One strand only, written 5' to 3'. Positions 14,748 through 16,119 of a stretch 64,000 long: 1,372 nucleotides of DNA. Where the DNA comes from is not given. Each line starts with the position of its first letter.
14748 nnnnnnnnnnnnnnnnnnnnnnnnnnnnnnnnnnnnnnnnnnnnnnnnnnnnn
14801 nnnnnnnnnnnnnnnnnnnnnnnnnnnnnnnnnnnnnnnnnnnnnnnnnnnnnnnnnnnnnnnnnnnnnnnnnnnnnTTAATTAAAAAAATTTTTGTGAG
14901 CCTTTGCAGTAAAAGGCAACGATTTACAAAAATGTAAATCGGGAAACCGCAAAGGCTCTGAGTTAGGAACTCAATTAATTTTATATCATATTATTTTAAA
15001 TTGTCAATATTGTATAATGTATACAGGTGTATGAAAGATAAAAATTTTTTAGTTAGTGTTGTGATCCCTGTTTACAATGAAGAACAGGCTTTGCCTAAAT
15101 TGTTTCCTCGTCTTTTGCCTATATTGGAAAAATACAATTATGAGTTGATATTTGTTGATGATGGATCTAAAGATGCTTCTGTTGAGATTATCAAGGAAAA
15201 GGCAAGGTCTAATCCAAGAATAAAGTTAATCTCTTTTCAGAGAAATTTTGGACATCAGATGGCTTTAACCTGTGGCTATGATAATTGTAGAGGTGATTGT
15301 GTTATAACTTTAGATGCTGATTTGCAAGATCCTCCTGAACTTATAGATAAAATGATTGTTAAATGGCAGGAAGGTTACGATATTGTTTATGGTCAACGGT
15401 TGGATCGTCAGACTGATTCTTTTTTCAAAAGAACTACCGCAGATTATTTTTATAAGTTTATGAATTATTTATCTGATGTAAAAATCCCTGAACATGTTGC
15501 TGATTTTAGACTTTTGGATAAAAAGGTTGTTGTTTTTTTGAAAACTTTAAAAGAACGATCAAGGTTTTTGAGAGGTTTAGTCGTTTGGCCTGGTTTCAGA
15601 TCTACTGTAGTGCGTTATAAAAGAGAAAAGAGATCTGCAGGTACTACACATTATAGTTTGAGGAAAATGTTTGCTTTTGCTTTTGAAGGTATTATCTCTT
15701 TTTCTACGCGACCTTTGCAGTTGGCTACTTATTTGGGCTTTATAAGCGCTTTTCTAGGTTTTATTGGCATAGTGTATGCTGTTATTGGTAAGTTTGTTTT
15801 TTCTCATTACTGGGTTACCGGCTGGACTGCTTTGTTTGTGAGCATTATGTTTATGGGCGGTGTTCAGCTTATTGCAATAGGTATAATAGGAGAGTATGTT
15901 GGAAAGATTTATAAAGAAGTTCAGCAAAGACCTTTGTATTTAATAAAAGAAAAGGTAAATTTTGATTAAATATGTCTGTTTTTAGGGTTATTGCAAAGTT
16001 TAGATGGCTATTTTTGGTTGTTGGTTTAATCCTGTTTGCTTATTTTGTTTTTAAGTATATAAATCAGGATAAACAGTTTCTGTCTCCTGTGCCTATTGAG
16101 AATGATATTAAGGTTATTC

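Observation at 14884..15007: Promoter-driven structured RNA with split anti-repeat segments immediately upstream of cas12d (scoutRNA/tracr-like candidate)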

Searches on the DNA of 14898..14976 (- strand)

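Call 39: build_rna_model(alignment_id=A2, structure=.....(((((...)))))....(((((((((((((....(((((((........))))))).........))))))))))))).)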
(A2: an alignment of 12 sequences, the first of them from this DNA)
Model R1 built from alignment A2 (12 sequences, 84 columns); structure: as given.
model positions 76; base pairs 25; branch points 1; effective number of sequences 2.12; information 0.744 bits per position. Calibrated on 0.2 Mb of random sequence (short: E-values are rough).
structure used (alignment columns):
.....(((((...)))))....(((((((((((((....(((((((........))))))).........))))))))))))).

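Call 41: search_with_rna_model(model_id=R1, sources=[window, L001, L002, L003, L004, L005, L006, L007, L008, L009, L010, L011, L012, L013, L014, L015, L016, L017, L018, L019, L020, L021, L022, L023, L024, L025, L026, L027, L028, L029, L030, L031, L032, L033, L034, L035, L036, L037, L038, L039, L040, L041, L042, L043], max_evalue=1)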
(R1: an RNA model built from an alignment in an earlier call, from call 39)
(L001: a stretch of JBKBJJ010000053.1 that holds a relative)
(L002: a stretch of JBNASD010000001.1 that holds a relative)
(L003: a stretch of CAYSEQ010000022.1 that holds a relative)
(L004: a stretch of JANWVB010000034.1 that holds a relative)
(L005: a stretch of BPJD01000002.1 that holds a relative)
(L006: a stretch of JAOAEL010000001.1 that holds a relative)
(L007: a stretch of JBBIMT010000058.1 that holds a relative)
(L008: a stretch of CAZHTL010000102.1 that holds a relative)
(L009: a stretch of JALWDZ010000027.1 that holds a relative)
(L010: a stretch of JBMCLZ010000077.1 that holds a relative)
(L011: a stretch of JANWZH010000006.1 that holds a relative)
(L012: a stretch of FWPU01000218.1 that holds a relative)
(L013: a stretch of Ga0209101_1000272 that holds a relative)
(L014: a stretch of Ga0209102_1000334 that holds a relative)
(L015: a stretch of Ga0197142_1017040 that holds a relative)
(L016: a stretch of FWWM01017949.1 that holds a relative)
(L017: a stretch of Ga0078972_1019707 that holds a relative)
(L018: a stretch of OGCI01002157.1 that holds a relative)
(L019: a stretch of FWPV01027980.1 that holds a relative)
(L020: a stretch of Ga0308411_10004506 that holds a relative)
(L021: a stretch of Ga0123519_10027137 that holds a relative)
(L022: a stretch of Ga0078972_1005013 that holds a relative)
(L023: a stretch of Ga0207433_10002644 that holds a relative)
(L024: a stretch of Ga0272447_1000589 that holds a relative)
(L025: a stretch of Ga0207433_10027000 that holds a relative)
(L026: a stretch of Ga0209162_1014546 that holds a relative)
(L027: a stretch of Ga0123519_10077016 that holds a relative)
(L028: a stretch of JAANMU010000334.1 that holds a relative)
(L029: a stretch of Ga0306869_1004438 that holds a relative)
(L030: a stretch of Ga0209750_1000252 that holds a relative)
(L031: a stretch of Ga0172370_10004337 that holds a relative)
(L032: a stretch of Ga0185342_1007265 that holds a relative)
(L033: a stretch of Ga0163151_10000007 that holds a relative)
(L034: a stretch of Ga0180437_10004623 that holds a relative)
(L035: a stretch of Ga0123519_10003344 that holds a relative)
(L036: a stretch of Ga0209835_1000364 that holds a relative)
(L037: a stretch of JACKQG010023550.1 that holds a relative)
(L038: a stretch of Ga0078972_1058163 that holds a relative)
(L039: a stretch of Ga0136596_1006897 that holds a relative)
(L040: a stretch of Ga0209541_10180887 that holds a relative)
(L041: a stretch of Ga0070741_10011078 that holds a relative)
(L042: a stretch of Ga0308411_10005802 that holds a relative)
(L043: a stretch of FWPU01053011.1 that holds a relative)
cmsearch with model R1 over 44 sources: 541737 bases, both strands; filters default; matches with E-value up to 1: 85.
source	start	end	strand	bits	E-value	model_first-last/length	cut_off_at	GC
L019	182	257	+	93.8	1.7e-21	1-76/76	no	0.47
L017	856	933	+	92.1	4.7e-21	1-76/76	no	0.5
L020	4478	4555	+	92.1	4.7e-21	1-76/76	no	0.5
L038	1304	1376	+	92.1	4.9e-21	1-76/76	no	0.51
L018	8769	8843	+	90.4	1.3e-20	1-76/76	no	0.48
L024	9875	9947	+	89.4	2.4e-20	1-76/76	no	0.52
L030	6469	6541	+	89.4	2.4e-20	1-76/76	no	0.52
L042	7076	7148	+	89.4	2.4e-20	1-76/76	no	0.52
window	14898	14975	-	85.8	2.1e-19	1-76/76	no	0.41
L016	4631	4706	+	85.7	2.3e-19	1-76/76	no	0.47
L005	9905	9980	+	84.1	6e-19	1-76/76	no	0.5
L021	401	473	+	79.3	1e-17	1-76/76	no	0.56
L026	963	1035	+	79.3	1e-17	1-76/76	no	0.56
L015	165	243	+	77.5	3.1e-17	1-76/76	no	0.46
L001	657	730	+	76.3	6.2e-17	1-76/76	no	0.58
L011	9883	9959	+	67.7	1.1e-14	1-76/76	no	0.48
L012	9852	9949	+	54.1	3.7e-11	1-76/76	no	0.58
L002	9861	9958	+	53.9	4.3e-11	1-76/76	no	0.58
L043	1366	1466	+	51.8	1.5e-10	1-76/76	no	0.51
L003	263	362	+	49.8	4.9e-10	1-76/76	no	0.54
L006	9828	9930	+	48.2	1.3e-09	1-76/76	no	0.58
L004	7334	7435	+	47.5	1.9e-09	1-76/76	no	0.57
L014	229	325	+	43.7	1.9e-08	1-76/76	no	0.53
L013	6531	6627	+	43.6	2.1e-08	1-76/76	no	0.54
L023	9856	9955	+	40.1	1.6e-07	1-76/76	no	0.49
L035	9856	9955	+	40.1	1.6e-07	1-76/76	no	0.49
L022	9860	9957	+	39.1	3e-07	1-76/76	no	0.52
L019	200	275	-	25.8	0.00089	1-76/76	no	0.42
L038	1321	1396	-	25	0.0014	1-76/76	no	0.42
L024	9892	9967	-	25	0.0014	1-76/76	no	0.43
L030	6486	6561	-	25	0.0014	1-76/76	no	0.43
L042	7093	7168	-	25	0.0014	1-76/76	no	0.43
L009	1703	1766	+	23.8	0.0029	1-76/76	no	0.58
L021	420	491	-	23.1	0.0045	1-76/76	no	0.5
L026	982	1053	-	22.7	0.0055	1-76/76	no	0.5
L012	22718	22758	+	21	0.015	1-76/76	no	0.54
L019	5615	5668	-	20.4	0.022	1-76/76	no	0.31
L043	1386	1477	-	19.8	0.031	1-76/76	no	0.48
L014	247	343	-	19.6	0.035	1-76/76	no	0.53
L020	4496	4573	-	18.8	0.058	1-76/76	no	0.41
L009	81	134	+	18.8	0.058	1-76/76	no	0.43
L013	6549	6645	-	18.7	0.06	1-76/76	no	0.48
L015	185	257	-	18.5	0.07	1-76/76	no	0.4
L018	8787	8858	-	18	0.094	1-76/76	no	0.43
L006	9846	9945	-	17.9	0.099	1-76/76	no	0.55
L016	9714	9767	-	17.8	0.1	1-76/76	no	0.44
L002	9879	9970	-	17.7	0.11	1-76/76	no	0.54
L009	388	441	+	17.7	0.11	1-76/76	no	0.39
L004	7352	7450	-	17.6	0.12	1-76/76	no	0.53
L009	476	528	+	17.5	0.13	1-76/76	no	0.51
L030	12667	12713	-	17.5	0.13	1-76/76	no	0.34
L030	13009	13062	-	17.3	0.14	1-76/76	no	0.39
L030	11921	11973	-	17.1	0.15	1-76/76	no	0.45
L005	14782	14831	-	17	0.17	1-76/76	no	0.32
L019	5179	5231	-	17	0.17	1-76/76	no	0.38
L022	9876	9970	-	16.8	0.19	1-76/76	no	0.49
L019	5438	5491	-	16.8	0.19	1-76/76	no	0.52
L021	5633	5680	-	16.7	0.21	1-76/76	no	0.33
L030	13277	13323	-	16.5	0.22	1-76/76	no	0.36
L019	5878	5931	-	16.5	0.22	1-76/76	no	0.39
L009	301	353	+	16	0.3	1-76/76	no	0.45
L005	15124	15176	-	15.9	0.33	1-76/76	no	0.3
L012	9870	9962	-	15.8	0.35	1-76/76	no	0.58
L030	12572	12626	-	15.6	0.38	1-76/76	no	0.38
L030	12050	12102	-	15.6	0.4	1-76/76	no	0.43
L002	15015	15066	-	15.3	0.47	1-76/76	no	0.42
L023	9875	9970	-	15.3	0.48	1-76/76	no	0.47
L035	9875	9970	-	15.3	0.48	1-76/76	no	0.47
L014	5882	5934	-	15.2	0.51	1-76/76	no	0.4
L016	9593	9635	-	15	0.55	1-76/76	no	0.51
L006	15003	15054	-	15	0.57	1-76/76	no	0.35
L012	15014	15070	-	14.8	0.63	1-76/76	no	0.33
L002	15189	15240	-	14.8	0.64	1-76/76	no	0.42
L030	11747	11799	-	14.8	0.65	1-76/76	no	0.38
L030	12822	12888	-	14.6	0.7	1-76/76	no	0.43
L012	15365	15416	-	14.6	0.72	1-76/76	no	0.38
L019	5966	6019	-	14.6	0.73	1-76/76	no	0.37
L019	5351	5404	-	14.4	0.78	1-76/76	no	0.41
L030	12136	12189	-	14.4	0.8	1-76/76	no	0.43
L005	14908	14959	-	14.3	0.88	1-76/76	no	0.29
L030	11659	11711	-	14.2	0.92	1-76/76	no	0.43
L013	11770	11823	-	14.1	0.98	1-76/76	no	0.48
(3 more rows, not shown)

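Call 55: search_with_rna_model(model_id=R1, sources=[L044, L045, L046, L047, L048, L049, L050], max_evalue=0.001)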
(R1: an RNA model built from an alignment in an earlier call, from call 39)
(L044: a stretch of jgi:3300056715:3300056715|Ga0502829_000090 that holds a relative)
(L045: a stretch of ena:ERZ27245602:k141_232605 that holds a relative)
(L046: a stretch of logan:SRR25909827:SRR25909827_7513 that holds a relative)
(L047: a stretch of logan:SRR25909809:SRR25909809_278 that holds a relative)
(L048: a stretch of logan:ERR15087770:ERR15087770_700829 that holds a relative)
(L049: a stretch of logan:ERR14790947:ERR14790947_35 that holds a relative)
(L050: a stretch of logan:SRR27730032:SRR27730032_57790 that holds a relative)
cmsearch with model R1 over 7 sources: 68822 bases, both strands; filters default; matches with E-value up to 0.001: 8.
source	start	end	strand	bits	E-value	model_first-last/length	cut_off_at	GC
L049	413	483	+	84.1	7.5e-20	1-76/76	no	0.58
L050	740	810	+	79.1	1.5e-18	1-76/76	no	0.52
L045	5896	5968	+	78.7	1.9e-18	1-76/76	no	0.53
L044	5895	5967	+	78.7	1.9e-18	1-76/76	no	0.55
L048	969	1066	+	53.1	8.7e-12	1-76/76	no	0.54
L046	5890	5991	+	43.1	3.5e-09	1-76/76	no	0.52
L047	5890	5991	+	43.1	3.5e-09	1-76/76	no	0.52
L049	431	500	-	23.3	0.00051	1-76/76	no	0.54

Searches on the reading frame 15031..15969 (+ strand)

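Call 15: search_protein_families(library=ncbifam, proteins=[window:15031-15969:+], max_evalue=0.01)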
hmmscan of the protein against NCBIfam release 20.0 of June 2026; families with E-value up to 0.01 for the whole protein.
window:15031-15969:+ (312 aa): 20 families
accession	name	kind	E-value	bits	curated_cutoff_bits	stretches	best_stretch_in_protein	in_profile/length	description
NF047588.1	GlcsyltransPgfSStrep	equivalog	7.5e-89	298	500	1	8-307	3-304/308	glycosyltransferase PgfS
NF007986.1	PRK10714.1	equivalog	7e-58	196.1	529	1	8-309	8-312/316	undecaprenyl-phosphate 4-deoxy-4-formamido-L-arabinose transferase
TIGR03937.1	PgaC_IcaA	equivalog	2e-16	60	422.3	1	6-98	45-136/407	poly-beta-1,6-N-acetyl-D-glucosamine synthase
NF007482.0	PRK10073.1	equivalog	1.6e-14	53.6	423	1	1-109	1-107/334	glycosyltransferase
TIGR04283.1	glyco_like_mftF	equivalog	1.7e-13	50.7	182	1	8-112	1-97/221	TIGR04283 family arsenosugar biosynthesis glycosyltransferase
NF041875.1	EPS_EpsD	equivalog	5.7e-12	45.7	370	1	8-119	1-111/325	exopolysaccharide biosynthesis glycosyltransferase EpsD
NF047683.1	TeichurnBiosyTuaG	equivalog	6.9e-11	42.3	400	1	1-109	1-108/252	teichuronic acid biosynthesis protein TuaG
TIGR03965.1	mycofact_glyco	equivalog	8.5e-10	38.1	280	1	7-110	75-177/467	mycofactocin biosynthesis glycosyltransferase MftF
TIGR04182.1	glyco_TIGR04182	equivalog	5.2e-09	35.9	325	1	8-134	2-120/293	S-layer glycoprotein N-glycosyltransferase AglJ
NF045692.1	OglycostaseCruG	equivalog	7.1e-09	35.1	600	1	8-119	43-160/386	2'-O-glycosyltransferase CruG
NF050050.1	ProtGlycPglI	equivalog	2.1e-08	33.9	500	1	8-127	4-123/306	GalNAc(5)-diNAcBac-PP-undecaprenol beta-1,3-glucosyltransferase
TIGR03111.1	glyc2_xrt_Gpos1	hypoth_equivalog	5.1e-07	28.8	363.95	1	8-118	51-162/439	TIGR03111 family XrtG-associated glycosyltransferase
TIGR04242.1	nodulat_NodC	equivalog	5.4e-07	28.9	550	1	8-114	50-158/395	chitooligosaccharide synthase NodC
NF038302.1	EPS_HpsE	equivalog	6.1e-07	28.7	300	1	8-98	3-97/307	hormogonium polysaccharide biosynthesis glycosyltransferase HpsE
NF058614.1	PPMAGASynPpgS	equivalog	1.6e-06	27.7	370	1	9-128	3-118/226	polyprenyl-phospho-N-acetylgalactosaminyl synthase PpgS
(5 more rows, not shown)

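Call 16: search_protein_families(library=pfam, proteins=[window:15031-15969:+], max_evalue=0.01)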
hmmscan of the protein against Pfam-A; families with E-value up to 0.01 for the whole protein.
window:15031-15969:+ (312 aa): 3 families
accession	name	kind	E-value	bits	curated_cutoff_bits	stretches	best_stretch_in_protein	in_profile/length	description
PF00535.33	Glycos_transf_2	-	2.3e-36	125.7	23.3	1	9-167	1-164/168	Glycosyl transferase family 2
PF10111.15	Glyco_tranf_2_2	-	5.2e-07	29.9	27.3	1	9-108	1-102/276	Glycosyltransferase like family 2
PF07695.17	7TMR-DISM_7TM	-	0.008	16.6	29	0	215-290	109-186/205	7TM diverse intracellular signalling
